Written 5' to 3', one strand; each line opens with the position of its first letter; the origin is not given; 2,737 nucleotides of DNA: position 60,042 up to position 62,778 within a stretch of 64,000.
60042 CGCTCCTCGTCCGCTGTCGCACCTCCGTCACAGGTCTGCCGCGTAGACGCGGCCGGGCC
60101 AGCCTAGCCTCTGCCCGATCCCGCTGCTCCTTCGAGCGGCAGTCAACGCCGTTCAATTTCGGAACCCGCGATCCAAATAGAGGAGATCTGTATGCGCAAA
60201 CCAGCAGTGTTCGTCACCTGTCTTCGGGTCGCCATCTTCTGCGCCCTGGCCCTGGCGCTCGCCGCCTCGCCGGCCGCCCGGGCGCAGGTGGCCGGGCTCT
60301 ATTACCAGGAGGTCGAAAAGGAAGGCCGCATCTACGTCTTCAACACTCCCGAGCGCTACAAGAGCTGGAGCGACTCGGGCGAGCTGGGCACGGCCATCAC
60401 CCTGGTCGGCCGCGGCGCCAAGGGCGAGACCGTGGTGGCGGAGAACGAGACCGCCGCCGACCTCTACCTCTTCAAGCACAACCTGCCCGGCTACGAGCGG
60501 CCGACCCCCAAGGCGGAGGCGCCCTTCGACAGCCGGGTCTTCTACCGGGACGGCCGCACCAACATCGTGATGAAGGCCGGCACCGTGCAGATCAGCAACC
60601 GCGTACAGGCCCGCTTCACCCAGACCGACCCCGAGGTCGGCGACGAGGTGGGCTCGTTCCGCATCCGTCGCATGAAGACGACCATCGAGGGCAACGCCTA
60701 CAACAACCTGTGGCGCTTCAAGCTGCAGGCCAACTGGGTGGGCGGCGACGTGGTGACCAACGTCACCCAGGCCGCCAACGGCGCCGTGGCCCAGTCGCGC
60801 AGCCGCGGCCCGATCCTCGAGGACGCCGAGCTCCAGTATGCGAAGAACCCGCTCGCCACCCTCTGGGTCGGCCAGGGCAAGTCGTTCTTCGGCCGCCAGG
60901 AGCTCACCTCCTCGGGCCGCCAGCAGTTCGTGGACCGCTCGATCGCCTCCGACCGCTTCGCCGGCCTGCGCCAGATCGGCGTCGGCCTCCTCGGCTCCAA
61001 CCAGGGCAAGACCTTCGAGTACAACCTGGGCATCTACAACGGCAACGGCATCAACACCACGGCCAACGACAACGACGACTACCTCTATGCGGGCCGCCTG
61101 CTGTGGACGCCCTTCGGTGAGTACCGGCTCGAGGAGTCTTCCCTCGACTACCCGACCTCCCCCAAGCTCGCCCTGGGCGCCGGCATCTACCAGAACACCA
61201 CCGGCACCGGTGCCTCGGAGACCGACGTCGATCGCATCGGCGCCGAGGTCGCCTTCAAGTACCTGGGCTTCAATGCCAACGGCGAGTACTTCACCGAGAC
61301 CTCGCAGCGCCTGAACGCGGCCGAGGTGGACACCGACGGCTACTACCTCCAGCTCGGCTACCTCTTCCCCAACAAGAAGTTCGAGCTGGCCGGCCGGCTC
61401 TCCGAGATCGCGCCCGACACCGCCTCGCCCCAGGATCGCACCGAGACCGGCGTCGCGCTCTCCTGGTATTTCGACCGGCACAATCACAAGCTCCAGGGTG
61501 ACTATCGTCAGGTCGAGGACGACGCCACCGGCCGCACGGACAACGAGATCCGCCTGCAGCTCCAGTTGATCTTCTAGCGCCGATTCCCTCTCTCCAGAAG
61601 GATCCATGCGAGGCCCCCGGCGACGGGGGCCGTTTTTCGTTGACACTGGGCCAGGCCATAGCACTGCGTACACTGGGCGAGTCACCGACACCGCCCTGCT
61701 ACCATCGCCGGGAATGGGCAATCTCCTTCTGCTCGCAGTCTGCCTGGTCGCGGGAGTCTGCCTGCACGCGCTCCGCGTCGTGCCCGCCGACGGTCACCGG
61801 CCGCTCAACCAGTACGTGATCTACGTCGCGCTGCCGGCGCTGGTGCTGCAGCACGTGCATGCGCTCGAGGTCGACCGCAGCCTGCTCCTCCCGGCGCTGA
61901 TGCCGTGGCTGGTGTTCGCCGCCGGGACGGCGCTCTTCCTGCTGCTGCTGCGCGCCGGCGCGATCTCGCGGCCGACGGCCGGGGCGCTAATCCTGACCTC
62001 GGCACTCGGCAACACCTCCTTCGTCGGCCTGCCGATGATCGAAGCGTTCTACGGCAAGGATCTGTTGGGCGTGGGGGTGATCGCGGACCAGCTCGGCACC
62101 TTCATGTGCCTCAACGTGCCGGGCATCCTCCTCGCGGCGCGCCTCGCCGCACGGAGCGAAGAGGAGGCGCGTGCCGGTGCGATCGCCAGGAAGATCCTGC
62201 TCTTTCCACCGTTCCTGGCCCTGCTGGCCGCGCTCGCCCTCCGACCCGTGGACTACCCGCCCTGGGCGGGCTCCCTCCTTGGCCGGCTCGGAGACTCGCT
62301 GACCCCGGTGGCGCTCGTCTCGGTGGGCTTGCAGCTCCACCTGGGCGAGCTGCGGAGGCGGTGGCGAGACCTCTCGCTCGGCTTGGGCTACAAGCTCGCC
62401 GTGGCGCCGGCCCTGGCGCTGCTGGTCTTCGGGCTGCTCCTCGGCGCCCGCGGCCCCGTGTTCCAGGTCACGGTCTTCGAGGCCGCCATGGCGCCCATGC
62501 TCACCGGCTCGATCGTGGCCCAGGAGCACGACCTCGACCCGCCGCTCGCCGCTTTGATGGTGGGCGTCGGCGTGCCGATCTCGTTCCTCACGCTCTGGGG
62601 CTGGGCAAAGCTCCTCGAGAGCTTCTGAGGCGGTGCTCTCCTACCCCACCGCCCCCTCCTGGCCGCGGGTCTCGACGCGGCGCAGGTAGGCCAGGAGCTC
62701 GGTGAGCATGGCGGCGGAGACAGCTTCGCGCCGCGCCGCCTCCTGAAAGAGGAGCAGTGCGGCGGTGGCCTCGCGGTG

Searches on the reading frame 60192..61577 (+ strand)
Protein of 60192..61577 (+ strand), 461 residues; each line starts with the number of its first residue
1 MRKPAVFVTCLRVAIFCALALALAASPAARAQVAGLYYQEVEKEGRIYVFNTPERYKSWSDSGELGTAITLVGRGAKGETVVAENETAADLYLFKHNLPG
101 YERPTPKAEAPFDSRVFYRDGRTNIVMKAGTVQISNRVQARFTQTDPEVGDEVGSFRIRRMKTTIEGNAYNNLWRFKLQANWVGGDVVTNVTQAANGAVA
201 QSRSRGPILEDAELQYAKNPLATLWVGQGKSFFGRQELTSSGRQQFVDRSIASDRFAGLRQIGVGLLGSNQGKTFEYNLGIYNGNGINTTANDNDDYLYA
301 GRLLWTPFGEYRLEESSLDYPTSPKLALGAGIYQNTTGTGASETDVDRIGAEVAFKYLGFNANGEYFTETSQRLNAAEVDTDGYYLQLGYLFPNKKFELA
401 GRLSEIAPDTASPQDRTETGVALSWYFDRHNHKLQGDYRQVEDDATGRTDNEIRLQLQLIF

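Call 54: search_protein_families(library=pfam, proteins=[window:60192-61577:+], max_evalue=0.001)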
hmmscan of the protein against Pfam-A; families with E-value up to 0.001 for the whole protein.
window:60192-61577:+ (461 aa): 1 family
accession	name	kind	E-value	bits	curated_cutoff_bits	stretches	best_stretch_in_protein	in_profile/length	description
PF07396.17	Porin_O_P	-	1.4e-18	67.8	20.9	1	132-460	1-367/370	Phosphate-selective porin O and P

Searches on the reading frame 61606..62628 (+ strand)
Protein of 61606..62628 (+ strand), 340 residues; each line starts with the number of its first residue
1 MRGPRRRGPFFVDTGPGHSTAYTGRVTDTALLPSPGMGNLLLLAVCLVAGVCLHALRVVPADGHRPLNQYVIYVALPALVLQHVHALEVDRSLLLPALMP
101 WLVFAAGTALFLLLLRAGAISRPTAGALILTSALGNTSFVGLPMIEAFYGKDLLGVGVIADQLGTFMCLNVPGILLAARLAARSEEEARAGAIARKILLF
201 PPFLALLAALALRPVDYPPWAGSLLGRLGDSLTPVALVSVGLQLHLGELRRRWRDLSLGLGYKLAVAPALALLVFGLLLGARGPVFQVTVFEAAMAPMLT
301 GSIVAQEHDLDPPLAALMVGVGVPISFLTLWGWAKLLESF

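Call 54: search_protein_families(library=pfam, proteins=[window:61606-62628:+], max_evalue=0.001)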
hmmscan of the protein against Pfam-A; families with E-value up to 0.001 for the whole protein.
window:61606-62628:+ (340 aa): 1 family
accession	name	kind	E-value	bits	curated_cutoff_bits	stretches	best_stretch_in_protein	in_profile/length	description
PF03547.23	Mem_trans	-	5.7e-24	84.8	25.7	1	43-333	10-342/343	Membrane transport protein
